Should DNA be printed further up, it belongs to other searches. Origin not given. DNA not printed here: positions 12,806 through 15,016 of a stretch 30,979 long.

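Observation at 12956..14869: Complete bacterial-type long RelA/SpoT homologue embedded in an archaeal locus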

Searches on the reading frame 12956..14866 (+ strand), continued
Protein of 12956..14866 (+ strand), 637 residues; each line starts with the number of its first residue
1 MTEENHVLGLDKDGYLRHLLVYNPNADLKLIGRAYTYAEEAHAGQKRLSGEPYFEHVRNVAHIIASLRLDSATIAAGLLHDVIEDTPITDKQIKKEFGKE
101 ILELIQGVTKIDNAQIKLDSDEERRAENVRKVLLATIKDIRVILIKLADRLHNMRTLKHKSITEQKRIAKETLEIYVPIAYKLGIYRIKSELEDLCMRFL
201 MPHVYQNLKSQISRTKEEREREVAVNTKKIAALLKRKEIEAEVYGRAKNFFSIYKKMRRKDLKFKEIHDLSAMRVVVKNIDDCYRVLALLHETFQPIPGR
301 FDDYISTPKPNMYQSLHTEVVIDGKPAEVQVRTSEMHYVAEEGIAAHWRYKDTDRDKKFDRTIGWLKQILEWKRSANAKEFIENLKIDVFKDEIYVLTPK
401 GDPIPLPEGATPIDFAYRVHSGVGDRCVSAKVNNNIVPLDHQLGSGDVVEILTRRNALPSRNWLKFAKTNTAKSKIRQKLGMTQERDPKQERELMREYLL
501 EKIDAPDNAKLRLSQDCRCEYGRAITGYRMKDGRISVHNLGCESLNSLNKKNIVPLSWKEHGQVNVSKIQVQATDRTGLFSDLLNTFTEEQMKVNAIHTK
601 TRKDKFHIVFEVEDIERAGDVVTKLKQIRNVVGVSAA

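Call 46: find_encoding_contigs(protein=P0112, flank=8000, max_places=1)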
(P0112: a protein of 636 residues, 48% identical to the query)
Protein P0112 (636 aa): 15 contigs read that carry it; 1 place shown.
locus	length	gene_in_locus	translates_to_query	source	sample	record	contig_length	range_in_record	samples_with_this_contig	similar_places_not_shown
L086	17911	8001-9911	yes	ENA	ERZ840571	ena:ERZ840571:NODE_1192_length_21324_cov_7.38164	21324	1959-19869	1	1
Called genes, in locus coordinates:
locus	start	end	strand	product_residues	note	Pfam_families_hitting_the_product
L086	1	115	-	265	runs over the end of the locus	PF00482:T2SSF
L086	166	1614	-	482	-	PF00437:T2SSE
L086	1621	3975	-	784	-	PF13428:TPR_14 (faint), PF14559:TPR_19 (faint), PF13174:TPR_6 (faint), PF07719:TPR_2 (faint)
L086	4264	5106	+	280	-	PF01041:DegT_DnrJ_EryC1 (weak), PF27296:MJ1341_C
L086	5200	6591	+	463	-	-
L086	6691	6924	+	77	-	-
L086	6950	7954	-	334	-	PF00814:TsaD, PF22521:HypF_C_2 (weak)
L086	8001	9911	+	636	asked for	PF13328:HD_4, PF01966:HD, PF04607:RelA_SpoT, PF02824:TGS, PF28438:RelA_RIS, PF01842:ACT (weak), PF13291:ACT_4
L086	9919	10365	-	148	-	PF00571:CBS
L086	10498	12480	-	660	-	PF09826:Beta_propel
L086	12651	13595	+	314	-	PF00459:Inositol_P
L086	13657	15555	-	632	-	-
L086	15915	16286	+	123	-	-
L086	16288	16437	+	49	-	-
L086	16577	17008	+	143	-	-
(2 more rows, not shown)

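Call 53: fold_search(model_id=the predicted structure, library=pdb)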
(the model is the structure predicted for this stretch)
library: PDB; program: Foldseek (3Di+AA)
matches with E <= 10: 1648; with E <= 0.001: 91
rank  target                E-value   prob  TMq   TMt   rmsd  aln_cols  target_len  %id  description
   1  5iqr_8                2.0e-39  1.00  0.48  0.49  22.4       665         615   29  Structure of RelA bound to the 70S ribosome (released 2016-05-04)
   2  6yxa                  9.7e-37  1.00  0.50  0.59  19.7       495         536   46  Structure of the bifunctional Rel enzyme from B. subtilis (released 2020-09-23)
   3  5kpv_33               1.6e-35  1.00  0.49  0.46  23.2       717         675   28  Structure of RelA bound to ribosome in presence of A/R tRNA (Structure II) (released 2016-09-28)
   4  7qpr_C                7.1e-35  1.00  0.43  0.41  31.9       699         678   25  Structure of full length SpoT (released 2023-01-18)
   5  7qpr_D                9.1e-35  1.00  0.43  0.40  31.9       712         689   25  Structure of full length SpoT (released 2023-01-18)
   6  7qpr_A                9.6e-35  1.00  0.43  0.40  31.8       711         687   26  Structure of full length SpoT (released 2023-01-18)
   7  7qpr_B                2.5e-33  1.00  0.44  0.41  32.1       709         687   25  Structure of full length SpoT (released 2023-01-18)
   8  8acu_A                1.7e-29  1.00  0.49  0.87   3.8       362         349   45  Structure of Bacillus subtilis Rel in complex with DarB (released 2023-07-19)
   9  7oiw_A                3.3e-28  1.00  0.49  0.93   2.2       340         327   44  Structure of S. aureus Rel catalytic domains in complex with pppGpp (released 2022-06-01)
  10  7oiw_B                6.5e-28  1.00  0.49  0.92   2.5       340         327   44  Structure of S. aureus Rel catalytic domains in complex with pppGpp (released 2022-06-01)
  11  24io_B                1.0e-27  1.00  0.47  0.91   2.9       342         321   43  Crystal structure of the RelSeq N-terminal domain from Streptococcus equisimilis in complex with pppGpp (released 2026-03-18)
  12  8acu_B                5.6e-27  1.00  0.46  0.85   3.7       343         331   46  Structure of Bacillus subtilis Rel in complex with DarB (released 2023-07-19)
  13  24io_A                1.9e-26  1.00  0.47  0.87   2.5       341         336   44  Crystal structure of the RelSeq N-terminal domain from Streptococcus equisimilis in complex with pppGpp (released 2026-03-18)
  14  7ohg                  2.7e-26  1.00  0.45  0.78   3.8       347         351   44  Structure of Thermus thermophilus Rel bound to the non-hydrolasable alarmone analogue (released 2022-06-01)
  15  6s2t                  2.8e-26  1.00  0.45  0.77   3.9       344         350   44  Structure of the N-terminal catalytic region of T. thermophilus Rel bound to ppGpp (released 2020-07-08)
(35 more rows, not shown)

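Call 57: find_encoding_contigs(protein=P0033, flank=5000, max_places=1)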
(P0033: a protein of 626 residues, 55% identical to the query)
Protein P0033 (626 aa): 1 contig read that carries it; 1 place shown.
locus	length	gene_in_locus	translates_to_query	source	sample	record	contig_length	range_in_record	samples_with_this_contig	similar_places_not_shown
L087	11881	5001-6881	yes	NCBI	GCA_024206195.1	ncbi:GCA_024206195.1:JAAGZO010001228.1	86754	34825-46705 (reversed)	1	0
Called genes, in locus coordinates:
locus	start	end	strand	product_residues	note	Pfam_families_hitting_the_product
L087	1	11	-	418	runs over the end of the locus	PF00466:Ribosomal_L10, PF17777:RL10P_insert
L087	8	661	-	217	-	PF00687:Ribosomal_L1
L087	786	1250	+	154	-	-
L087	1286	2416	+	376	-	PF03602:Cons_hypoth95 (weak), PF05175:MTS, PF06325:PrmA, PF13847:Methyltransf_31, PF01170:UPF0020 (weak), PF07669:Eco57I (weak), PF08241:Methyltransf_11 (weak), PF13649:Methyltransf_25, +2 more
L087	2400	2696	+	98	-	PF01035:DNA_binding_1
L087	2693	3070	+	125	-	-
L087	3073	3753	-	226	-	-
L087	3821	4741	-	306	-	PF08271:Zn_Ribbon_TF, PF00382:TFIIB, PF04545:Sigma70_r4 (faint), PF00382:TFIIB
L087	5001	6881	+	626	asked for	PF13328:HD_4, PF01966:HD, PF04607:RelA_SpoT, PF02824:TGS, PF28438:RelA_RIS, PF01842:ACT, PF13291:ACT_4, PF22629:ACT_AHAS_ss (faint)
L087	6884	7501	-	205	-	-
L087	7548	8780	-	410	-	PF01136:Peptidase_U32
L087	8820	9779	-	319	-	PF01699:Na_Ca_ex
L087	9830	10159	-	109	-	PF09685:MamF_MmsF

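Call 58: find_encoding_contigs(protein=P0058, flank=5000, max_places=1)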
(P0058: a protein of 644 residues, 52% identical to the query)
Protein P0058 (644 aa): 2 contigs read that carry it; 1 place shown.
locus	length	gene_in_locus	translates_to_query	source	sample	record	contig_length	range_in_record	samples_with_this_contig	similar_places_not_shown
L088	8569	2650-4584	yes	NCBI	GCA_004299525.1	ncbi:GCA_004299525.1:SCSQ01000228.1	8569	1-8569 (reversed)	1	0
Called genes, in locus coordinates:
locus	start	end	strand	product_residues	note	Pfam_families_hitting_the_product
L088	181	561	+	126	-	-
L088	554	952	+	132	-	-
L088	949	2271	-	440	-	PF02310:B12-binding, PF04055:Radical_SAM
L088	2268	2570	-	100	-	-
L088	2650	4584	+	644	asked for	PF13328:HD_4, PF01966:HD, PF04607:RelA_SpoT, PF02824:TGS, PF28438:RelA_RIS (weak), PF01842:ACT (weak), PF13291:ACT_4 (weak)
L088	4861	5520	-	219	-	-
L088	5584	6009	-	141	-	PF01592:NifU_N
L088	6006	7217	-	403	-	PF00155:Aminotran_1_2 (weak), PF00266:Aminotran_5, PF01041:DegT_DnrJ_EryC1, PF01212:Beta_elim_lyase (weak), PF01053:Cys_Met_Meta_PP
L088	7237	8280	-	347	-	PF01458:SUFBD_core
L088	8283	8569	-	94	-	PF01458:SUFBD_core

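Call 59: find_encoding_contigs(protein=P0093, flank=5000, max_places=1)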
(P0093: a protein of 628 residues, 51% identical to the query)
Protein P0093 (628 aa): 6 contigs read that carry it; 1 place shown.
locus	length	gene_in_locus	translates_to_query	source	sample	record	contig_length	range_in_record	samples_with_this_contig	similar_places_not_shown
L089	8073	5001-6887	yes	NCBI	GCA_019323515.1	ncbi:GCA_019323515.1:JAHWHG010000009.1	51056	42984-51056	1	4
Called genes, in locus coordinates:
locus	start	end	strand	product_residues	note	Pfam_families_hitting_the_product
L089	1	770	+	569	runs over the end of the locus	-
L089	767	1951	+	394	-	-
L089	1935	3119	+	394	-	PF24250:HVO_2718 (faint), PF01381:HTH_3, PF13412:HTH_24 (faint), PF13413:HTH_25 (faint), PF13560:HTH_31 (weak), PF01381:HTH_3, PF12844:HTH_19 (weak)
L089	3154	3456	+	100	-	-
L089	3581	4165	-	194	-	-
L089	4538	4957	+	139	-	-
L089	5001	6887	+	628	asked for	PF13328:HD_4, PF01966:HD, PF04607:RelA_SpoT, PF02824:TGS, PF28438:RelA_RIS, PF01842:ACT, PF13291:ACT_4, PF22629:ACT_AHAS_ss (weak)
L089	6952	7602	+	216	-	-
